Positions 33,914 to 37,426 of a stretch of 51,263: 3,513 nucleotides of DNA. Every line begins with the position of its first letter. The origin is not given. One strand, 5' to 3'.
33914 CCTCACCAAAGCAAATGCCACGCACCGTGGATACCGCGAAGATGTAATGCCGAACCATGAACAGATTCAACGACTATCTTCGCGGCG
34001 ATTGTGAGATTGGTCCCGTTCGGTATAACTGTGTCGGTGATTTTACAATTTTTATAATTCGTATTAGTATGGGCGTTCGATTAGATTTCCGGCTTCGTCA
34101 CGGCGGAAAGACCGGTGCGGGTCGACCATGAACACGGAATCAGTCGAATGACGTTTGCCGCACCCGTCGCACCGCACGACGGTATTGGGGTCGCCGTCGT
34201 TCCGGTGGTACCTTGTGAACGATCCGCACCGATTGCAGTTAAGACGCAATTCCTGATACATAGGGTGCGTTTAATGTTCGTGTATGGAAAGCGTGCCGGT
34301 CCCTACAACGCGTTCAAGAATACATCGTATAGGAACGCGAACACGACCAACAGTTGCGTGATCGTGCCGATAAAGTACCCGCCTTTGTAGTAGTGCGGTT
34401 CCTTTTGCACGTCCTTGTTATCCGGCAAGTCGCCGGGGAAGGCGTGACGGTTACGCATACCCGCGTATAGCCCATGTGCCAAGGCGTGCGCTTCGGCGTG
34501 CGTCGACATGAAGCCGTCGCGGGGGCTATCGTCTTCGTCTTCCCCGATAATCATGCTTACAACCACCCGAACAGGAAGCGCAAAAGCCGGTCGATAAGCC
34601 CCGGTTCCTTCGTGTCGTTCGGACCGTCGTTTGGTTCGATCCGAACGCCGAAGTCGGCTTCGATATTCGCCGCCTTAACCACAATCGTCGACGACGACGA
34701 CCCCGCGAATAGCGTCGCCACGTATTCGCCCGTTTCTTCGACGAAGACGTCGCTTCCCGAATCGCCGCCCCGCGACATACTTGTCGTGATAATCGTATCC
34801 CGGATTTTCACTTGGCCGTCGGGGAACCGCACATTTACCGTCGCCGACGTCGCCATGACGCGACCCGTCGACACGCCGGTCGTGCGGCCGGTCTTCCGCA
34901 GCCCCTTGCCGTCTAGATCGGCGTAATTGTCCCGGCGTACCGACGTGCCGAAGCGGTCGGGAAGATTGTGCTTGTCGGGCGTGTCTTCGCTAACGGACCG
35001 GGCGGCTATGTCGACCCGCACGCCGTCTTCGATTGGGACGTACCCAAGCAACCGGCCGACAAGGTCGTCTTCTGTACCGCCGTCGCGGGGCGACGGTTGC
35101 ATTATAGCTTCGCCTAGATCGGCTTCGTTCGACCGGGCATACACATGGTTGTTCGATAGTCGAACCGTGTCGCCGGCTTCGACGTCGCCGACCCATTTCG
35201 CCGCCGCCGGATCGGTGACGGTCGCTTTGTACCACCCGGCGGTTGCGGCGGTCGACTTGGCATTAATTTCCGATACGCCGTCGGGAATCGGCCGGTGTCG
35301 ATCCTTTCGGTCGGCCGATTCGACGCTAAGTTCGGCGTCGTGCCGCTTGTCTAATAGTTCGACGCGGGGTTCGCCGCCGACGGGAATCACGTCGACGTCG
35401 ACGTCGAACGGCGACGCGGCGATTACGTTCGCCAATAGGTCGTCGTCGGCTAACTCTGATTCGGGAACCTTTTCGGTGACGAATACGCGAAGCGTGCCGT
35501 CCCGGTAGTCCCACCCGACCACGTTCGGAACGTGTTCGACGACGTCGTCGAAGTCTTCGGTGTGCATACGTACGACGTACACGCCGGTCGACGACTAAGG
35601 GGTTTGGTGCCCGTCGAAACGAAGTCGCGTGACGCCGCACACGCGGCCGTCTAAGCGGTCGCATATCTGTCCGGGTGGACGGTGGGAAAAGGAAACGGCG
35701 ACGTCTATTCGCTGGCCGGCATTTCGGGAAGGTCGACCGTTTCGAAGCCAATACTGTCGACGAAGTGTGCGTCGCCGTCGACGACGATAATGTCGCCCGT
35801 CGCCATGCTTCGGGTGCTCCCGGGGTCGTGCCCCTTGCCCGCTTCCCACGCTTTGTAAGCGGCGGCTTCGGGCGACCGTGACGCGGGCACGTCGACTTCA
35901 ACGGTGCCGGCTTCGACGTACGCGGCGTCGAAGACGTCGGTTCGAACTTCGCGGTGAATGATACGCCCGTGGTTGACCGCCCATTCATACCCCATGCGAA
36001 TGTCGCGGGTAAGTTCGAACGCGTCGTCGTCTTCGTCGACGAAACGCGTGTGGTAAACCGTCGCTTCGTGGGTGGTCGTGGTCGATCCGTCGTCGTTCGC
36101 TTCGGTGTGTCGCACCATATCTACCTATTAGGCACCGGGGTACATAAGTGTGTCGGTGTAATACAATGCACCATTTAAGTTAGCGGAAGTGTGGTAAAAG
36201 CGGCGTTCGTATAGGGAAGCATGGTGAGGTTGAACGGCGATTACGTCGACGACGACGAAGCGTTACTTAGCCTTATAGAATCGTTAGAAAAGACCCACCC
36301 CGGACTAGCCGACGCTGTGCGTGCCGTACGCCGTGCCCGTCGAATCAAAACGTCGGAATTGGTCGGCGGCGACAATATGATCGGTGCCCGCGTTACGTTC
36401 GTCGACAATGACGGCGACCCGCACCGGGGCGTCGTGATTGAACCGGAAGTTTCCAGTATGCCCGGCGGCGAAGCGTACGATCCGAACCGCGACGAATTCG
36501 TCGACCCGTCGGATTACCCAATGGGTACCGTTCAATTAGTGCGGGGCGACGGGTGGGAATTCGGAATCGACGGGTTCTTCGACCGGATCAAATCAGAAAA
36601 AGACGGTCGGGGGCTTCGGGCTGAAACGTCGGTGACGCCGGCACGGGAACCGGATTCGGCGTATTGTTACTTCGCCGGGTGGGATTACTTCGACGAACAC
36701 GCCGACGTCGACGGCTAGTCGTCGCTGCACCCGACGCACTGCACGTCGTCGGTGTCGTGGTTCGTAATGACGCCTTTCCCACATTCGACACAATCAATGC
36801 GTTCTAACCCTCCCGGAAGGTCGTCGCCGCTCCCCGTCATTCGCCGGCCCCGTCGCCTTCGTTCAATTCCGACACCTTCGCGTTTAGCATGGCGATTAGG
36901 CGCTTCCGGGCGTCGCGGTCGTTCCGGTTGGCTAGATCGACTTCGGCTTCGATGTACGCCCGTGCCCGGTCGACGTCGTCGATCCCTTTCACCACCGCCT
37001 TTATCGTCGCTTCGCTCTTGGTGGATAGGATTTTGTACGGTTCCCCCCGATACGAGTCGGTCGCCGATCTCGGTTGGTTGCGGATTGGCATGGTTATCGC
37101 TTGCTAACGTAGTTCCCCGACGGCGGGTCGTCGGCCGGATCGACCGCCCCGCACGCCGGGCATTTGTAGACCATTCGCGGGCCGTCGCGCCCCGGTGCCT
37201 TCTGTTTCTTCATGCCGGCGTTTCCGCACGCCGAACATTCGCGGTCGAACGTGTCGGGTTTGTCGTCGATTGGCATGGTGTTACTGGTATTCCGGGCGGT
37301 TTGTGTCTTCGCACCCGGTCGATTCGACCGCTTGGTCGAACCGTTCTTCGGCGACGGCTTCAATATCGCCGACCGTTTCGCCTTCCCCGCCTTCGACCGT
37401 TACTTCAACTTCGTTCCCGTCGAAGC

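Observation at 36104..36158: A ~55-nt promoter-plus-start module repeated eight times gives unrelated proteins the identical N-terminus MVRHT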

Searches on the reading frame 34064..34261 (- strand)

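Call 71: search_protein_families(library=pfam, proteins=[window:34064-34261:-], max_evalue=0.1)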
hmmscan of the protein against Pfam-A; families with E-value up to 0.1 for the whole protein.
window:34064-34261:- (65 aa): 9 families
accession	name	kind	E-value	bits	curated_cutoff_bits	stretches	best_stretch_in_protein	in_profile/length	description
PF14354.12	Lar_restr_allev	-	0.0032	18.1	28.6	1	8-40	5-34/58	Restriction alleviation protein Lar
PF09723.15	Zn_ribbon_8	-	0.0065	16.9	34.4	1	8-37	7-35/41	Zinc ribbon domain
PF13248.11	Zn_ribbon_3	-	0.013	15.4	27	0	29-43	3-17/26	zinc-ribbon domain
PF20120.5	DUF6510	-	0.024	15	26.4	1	8-36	31-59/86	Family of unknown function (DUF6510)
PF24734.1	DUF7685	-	0.026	14.8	27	0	30-42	1-14/43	Domain of unknown function (DUF7685)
PF05207.18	Zn_ribbon_CSL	-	0.049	13.8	29.2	1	4-34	16-46/55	CSL zinc finger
PF19134.6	DUF5817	-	0.051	14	31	0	9-41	6-34/57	Domain of unknown function (DUF5817)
PF08744.15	NOZZLE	-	0.065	13.2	21.3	1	9-40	182-213/335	Plant transcription factor NOZZLE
PF23137.1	HVO_0758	-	0.088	13.1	27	0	6-38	20-52/55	HVO_0758 mu-protein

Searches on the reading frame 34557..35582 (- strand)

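Call 41: search_protein_families(library=pfam, proteins=[window:34557-35582:-], max_evalue=0.01)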
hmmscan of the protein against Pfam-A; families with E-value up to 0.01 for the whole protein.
window:34557-35582:- (341 aa): 0 families

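Call 65: search_protein_families(library=phrogs, proteins=[window:34557-35582:-], max_evalue=0.001)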
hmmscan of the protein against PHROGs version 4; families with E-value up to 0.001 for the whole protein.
window:34557-35582:- (341 aa): 2 families
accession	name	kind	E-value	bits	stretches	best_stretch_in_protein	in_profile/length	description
phrog_20754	-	other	1.2e-27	97.6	1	30-315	44-317/324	protease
phrog_25502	-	unknown function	0.00035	20.7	0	135-262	160-297/372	-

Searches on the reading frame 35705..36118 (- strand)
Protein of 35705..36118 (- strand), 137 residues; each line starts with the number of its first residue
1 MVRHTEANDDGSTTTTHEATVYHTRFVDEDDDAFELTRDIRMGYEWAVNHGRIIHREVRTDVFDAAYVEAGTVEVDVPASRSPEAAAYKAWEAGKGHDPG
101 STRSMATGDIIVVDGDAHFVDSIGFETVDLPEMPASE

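Call 25: search_protein_families(library=pfam, proteins=[window:35705-36118:-], max_evalue=0.01)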
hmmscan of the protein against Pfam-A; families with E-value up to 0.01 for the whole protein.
window:35705-36118:- (137 aa): 0 families

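Call 104: search_protein_families(library=phrogs, proteins=[window:35705-36118:-], max_evalue=0.01)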
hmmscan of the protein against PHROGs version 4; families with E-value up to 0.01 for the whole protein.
window:35705-36118:- (137 aa): 1 family
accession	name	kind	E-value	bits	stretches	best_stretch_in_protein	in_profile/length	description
phrog_27443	-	unknown function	0.00091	20.3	1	98-129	133-164/168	-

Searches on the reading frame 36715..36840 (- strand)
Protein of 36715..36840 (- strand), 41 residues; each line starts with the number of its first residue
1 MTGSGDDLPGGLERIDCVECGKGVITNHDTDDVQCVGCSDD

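Call 71: search_protein_families(library=pfam, proteins=[window:36715-36840:-], max_evalue=0.1)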
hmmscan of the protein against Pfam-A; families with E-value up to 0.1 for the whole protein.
window:36715-36840:- (41 aa): 5 families
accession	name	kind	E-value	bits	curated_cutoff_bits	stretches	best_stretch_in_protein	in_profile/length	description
PF23137.1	HVO_0758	-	0.0048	17.1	27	1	13-36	19-42/55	HVO_0758 mu-protein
PF07562.20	NCD3G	-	0.0055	17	38.9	1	16-41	28-51/54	Nine Cysteines Domain of family 3 GPCR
PF25429.1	zf-POGZ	-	0.0098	16.8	27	1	14-39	2-29/43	POGZ-like double zinc finger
PF01667.23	Ribosomal_S27e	-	0.057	13.6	24.5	1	14-39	7-33/55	Ribosomal protein S27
PF22289.1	DmmA-like_C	-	0.076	13.4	27.4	1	14-39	1-25/44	Dimethylamine monooxygenase subunit DmmA-like, C-terminal domain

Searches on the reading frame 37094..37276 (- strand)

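Call 71: search_protein_families(library=pfam, proteins=[window:37094-37276:-], max_evalue=0.1)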
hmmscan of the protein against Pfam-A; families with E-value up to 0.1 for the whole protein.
window:37094-37276:- (60 aa): 16 families
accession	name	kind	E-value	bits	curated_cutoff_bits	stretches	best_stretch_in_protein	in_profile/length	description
PF07282.18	Cas12f1-like_TNB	-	0.00056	20.5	26.3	1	12-49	29-53/60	Cas12f1-like, TNB domain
PF13248.11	Zn_ribbon_3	-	0.00056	19.7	27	0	37-47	3-14/26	zinc-ribbon domain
PF14803.11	Zn_ribbon_Nudix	-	0.0025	18.1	25.6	1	14-45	3-31/34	Nudix N-terminal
PF08271.17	Zn_Ribbon_TF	-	0.012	15.6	29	0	37-57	1-21/43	TFIIB zinc-binding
PF20120.5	DUF6510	-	0.013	15.8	26.4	1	11-45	26-60/86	Family of unknown function (DUF6510)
PF09723.15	Zn_ribbon_8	-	0.016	15.6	34.4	0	37-43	6-12/41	Zinc ribbon domain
PF05207.18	Zn_ribbon_CSL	-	0.028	14.5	29.2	1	3-42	10-46/55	CSL zinc finger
PF18547.6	HalOD2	-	0.036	14.4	27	0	13-57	4-51/52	Halobacterial output domain 2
PF14952.11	zf-tcix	-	0.043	13.8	31.2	0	29-45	3-19/42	Putative treble-clef, zinc-finger, Zn-binding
PF09297.16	Zn_ribbon_NUD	-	0.051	13.7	24.8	0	6-19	16-29/32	NADH pyrophosphatase zinc ribbon domain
PF18073.7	Zn_ribbon_LapB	-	0.052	13.7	25.7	0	37-44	1-22/28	Rubredoxin metal binding domain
PF21349.2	RUBY_RBDX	-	0.059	13.3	26.5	0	37-44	17-24/30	Rubrerythrin, rubredoxin-like domain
PF15777.11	Anti-TRAP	-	0.06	13.8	32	1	8-44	7-38/59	Tryptophan RNA-binding attenuator protein inhibitory protein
PF04438.22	zf-HIT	-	0.06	13.6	24.7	0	37-44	14-21/30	HIT zinc finger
PF06397.17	Desulfoferrod_N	-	0.071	13.2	23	0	36-45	6-15/36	Desulfoferrodoxin, N-terminal domain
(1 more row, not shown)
